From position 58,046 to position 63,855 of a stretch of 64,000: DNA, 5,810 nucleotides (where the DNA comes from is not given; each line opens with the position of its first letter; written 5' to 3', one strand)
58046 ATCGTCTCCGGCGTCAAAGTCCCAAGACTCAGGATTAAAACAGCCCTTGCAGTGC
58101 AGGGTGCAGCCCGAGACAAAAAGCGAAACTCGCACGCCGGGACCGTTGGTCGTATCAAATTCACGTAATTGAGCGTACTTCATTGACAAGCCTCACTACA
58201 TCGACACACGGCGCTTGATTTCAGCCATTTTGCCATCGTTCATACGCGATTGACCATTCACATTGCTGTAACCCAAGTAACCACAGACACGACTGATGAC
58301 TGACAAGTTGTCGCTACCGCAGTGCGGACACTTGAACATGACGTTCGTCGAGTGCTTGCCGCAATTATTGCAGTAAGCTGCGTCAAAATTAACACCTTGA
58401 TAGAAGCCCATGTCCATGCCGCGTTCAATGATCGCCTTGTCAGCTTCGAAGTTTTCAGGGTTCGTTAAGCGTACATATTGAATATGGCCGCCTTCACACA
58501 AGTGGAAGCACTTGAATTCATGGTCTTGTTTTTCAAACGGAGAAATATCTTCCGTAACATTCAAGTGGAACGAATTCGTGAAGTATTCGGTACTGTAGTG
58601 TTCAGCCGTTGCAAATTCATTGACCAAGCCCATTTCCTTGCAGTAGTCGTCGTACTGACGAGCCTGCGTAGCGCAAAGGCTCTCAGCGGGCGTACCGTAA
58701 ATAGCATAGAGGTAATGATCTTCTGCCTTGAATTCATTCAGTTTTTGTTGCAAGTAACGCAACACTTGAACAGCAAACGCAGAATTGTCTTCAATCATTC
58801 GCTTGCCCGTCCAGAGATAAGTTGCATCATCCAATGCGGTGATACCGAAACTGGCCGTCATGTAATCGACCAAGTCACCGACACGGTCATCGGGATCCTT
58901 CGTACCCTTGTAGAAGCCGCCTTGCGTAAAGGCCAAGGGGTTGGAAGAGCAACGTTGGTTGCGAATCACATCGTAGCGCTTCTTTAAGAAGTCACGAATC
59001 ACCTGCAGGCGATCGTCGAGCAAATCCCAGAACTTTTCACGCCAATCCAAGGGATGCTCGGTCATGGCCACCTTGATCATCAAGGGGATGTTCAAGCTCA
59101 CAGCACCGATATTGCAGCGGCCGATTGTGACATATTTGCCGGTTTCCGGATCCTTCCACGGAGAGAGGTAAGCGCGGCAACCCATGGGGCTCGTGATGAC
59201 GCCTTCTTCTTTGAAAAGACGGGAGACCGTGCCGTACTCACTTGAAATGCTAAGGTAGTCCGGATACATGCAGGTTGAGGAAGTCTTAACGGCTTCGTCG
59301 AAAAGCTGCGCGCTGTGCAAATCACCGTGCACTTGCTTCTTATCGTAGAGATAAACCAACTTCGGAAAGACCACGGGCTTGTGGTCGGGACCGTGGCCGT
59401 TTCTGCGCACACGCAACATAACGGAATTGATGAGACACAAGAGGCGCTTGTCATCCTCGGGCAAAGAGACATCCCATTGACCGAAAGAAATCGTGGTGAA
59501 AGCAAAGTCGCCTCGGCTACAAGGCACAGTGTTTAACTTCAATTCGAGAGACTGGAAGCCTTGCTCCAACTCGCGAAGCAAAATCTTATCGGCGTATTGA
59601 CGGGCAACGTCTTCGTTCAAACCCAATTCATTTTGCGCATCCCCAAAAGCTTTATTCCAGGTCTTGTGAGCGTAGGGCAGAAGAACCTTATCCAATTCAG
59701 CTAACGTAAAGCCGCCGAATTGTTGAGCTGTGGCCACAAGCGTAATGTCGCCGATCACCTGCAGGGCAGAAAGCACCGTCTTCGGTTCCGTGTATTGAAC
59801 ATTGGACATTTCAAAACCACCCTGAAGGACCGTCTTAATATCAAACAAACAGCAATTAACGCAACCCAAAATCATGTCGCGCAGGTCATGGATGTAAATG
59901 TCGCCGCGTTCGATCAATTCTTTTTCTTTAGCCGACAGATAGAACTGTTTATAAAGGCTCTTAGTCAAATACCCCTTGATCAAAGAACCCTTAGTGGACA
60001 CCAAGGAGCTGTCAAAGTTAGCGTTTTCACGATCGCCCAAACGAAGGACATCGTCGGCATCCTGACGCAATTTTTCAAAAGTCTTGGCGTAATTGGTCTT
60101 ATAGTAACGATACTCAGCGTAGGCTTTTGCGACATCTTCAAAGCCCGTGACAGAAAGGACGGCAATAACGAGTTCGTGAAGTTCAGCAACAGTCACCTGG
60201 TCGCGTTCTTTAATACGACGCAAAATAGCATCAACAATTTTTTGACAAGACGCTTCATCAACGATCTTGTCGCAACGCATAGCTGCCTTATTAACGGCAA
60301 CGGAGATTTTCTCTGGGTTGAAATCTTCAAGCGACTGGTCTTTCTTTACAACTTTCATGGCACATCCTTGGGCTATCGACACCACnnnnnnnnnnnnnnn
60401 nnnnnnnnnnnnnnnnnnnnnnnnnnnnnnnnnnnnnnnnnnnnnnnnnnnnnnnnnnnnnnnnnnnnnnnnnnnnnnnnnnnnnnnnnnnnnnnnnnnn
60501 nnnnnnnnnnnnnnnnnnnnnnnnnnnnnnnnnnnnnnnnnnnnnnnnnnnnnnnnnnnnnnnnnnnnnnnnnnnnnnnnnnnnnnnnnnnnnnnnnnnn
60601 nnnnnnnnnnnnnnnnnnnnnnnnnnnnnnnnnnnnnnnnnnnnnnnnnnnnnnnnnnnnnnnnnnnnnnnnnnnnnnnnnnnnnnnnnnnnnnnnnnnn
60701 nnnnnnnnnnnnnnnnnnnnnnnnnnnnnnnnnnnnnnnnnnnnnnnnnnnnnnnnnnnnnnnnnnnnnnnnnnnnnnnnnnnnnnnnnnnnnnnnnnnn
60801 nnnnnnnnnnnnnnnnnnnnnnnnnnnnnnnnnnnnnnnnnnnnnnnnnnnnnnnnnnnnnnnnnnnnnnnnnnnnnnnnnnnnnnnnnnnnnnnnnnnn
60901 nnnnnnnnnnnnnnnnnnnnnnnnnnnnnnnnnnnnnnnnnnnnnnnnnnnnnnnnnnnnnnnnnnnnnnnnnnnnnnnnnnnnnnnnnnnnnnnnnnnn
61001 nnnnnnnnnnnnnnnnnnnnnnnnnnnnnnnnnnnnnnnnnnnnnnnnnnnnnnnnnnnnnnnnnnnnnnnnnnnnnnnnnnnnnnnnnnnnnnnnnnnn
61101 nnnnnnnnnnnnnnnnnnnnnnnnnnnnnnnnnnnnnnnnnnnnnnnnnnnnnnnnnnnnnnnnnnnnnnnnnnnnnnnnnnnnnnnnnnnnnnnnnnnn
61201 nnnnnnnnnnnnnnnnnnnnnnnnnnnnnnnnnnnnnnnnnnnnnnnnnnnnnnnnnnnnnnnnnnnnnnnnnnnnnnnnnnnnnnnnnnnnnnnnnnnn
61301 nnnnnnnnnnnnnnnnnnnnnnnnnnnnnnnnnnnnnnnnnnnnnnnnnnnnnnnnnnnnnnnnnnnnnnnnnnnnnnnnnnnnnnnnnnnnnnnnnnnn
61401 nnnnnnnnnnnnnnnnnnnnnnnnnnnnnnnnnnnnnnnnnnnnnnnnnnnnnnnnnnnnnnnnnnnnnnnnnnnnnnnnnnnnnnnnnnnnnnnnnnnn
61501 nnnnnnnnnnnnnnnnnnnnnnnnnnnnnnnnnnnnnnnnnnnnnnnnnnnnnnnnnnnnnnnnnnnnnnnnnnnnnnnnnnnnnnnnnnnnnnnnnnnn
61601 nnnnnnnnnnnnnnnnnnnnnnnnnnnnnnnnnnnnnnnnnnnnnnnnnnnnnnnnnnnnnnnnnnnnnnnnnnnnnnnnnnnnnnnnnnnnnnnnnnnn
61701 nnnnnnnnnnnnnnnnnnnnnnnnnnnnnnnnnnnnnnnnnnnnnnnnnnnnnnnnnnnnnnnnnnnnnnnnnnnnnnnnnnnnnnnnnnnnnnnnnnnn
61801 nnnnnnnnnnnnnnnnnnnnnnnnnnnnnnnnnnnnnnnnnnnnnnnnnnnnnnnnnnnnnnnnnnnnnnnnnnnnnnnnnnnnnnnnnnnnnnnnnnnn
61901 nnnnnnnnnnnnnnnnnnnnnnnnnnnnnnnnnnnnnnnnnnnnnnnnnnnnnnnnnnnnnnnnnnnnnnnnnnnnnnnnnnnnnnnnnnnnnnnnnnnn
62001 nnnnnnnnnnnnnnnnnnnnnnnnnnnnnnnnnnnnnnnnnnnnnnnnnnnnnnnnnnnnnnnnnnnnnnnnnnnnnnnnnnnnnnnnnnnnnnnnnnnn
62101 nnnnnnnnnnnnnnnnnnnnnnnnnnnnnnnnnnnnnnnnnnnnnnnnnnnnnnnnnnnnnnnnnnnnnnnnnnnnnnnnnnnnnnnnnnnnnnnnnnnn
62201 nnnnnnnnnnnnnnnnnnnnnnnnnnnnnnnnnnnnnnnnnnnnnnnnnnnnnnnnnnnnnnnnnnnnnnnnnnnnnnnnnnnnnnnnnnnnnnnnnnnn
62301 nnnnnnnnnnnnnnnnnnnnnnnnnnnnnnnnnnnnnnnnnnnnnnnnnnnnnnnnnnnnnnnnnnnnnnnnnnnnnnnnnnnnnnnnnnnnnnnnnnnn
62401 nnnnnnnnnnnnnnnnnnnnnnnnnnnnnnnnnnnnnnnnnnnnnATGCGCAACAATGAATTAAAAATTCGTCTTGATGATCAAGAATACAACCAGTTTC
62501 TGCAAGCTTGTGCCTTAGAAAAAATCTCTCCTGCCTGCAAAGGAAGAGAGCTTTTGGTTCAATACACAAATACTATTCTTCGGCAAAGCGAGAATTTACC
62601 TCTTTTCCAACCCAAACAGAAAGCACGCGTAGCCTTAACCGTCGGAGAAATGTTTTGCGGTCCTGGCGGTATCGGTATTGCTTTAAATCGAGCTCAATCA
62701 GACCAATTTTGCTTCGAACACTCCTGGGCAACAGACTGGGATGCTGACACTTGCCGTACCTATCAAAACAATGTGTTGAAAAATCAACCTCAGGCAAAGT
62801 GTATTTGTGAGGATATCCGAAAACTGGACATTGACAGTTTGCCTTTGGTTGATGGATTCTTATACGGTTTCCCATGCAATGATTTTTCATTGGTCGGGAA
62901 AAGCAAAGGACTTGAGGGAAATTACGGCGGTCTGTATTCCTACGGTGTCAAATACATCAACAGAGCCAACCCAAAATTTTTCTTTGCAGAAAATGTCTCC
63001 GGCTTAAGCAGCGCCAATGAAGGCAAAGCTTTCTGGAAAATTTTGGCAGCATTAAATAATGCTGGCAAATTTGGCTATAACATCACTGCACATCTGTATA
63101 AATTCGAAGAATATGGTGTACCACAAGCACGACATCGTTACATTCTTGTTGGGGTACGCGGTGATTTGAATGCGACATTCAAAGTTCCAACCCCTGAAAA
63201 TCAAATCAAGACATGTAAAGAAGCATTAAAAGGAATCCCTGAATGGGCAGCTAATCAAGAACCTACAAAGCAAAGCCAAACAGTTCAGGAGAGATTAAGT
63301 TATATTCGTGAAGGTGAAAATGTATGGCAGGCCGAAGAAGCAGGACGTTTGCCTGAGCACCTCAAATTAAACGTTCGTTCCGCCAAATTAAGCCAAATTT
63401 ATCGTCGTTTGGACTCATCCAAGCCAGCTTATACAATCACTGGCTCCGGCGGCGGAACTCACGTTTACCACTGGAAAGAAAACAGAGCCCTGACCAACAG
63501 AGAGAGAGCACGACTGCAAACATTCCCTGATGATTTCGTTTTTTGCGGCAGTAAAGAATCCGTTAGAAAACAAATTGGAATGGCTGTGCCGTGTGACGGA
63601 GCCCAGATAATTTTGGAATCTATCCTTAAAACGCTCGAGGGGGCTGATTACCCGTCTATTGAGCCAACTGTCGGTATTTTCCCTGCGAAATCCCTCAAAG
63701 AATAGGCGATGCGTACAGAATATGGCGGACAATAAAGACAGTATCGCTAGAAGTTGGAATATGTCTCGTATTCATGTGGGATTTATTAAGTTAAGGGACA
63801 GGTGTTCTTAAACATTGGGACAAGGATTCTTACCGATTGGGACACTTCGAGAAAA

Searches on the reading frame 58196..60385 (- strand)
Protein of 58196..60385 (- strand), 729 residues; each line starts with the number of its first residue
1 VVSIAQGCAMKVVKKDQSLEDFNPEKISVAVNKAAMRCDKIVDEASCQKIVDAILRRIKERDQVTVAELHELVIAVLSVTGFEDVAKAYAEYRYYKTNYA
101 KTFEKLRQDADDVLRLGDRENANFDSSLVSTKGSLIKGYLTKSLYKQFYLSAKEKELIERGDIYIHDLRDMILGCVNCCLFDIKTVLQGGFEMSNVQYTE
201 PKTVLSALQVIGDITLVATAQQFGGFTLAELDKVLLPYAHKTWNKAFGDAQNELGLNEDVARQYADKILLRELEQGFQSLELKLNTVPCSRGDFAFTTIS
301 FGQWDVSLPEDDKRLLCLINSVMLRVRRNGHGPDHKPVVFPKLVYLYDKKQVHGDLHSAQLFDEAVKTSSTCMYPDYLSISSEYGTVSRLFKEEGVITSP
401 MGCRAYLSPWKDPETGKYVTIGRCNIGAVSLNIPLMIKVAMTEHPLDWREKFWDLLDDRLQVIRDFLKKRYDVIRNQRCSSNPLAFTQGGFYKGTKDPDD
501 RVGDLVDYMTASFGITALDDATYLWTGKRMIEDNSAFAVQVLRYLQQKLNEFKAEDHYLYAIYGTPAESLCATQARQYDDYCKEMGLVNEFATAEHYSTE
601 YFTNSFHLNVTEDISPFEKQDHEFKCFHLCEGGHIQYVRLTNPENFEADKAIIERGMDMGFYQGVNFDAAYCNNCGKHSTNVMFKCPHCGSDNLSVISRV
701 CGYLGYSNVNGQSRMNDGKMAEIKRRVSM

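Call 85: search_protein_families(library=pfam, proteins=[window:58196-60385:-], max_evalue=0.00001)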
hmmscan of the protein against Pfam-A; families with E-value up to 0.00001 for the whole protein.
window:58196-60385:- (729 aa): 2 families
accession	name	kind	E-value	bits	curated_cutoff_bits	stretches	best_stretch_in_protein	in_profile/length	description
PF13597.11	NRDD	-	1.1e-107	361.6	26.2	1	120-727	1-560/562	Anaerobic ribonucleoside-triphosphate reductase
PF03477.21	ATP-cone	-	2.6e-15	57.2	25.8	1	10-96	1-86/88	ATP cone domain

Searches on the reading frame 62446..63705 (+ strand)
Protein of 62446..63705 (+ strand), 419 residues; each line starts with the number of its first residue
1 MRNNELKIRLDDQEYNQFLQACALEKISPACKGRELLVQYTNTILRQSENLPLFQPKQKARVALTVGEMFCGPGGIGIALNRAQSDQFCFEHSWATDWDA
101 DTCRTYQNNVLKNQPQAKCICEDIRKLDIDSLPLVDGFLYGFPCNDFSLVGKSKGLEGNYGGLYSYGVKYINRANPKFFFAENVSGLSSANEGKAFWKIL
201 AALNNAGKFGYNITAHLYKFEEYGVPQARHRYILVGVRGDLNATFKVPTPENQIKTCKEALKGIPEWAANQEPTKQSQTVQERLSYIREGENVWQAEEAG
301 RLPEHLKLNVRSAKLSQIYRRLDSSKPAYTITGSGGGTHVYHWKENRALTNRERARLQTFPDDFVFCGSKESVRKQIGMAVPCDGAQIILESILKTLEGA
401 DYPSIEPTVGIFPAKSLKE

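Call 52: search_protein_families(library=pfam, proteins=[window:62446-63705:+], max_evalue=0.00001)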
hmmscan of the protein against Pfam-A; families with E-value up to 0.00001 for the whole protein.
window:62446-63705:+ (419 aa): 1 family
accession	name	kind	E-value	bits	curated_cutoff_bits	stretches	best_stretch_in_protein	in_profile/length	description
PF00145.23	DNA_methylase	-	4e-71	240.5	22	1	65-395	2-324/324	C-5 cytosine-specific DNA methylase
